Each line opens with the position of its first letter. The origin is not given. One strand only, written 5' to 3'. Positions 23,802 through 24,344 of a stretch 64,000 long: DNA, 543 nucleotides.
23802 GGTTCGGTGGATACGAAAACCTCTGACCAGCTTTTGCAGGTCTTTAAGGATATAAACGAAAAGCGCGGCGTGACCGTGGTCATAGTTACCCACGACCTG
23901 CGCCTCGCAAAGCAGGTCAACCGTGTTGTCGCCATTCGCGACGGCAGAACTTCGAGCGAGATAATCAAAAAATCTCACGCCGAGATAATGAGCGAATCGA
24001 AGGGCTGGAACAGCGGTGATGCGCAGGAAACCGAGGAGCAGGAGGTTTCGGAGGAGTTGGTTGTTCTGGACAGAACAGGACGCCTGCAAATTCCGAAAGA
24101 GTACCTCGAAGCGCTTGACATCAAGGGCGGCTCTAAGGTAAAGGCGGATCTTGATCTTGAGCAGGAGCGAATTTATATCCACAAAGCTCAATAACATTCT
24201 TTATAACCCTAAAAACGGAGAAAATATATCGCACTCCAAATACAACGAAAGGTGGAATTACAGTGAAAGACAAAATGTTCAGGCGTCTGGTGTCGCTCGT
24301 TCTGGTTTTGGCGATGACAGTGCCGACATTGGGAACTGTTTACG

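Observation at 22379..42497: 20-kb, 14-gene single-strand envelope locus that fits no standard operon template (best candidate for an undescribed system)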

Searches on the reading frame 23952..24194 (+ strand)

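Call 54: search_protein_families(library=pfam, proteins=[window:23952-24194:+], max_evalue=10)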
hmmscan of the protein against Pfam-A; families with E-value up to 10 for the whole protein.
window:23952-24194:+ (80 aa): 3 families
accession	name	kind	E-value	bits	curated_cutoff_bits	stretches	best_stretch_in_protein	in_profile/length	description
PF04014.23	MazE_antitoxin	-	0.00058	20.2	24.7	1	39-67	4-32/48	Antidote-toxin recognition MazE, bacterial antitoxin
PF08605.16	Rad9_Rad53_bind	-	0.05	14.2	22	1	26-67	30-71/129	Fungal Rad9-like Rad53-binding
PF02381.23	MraZ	-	0.058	13.8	23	1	37-58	8-29/72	MraZ protein, putative antitoxin-like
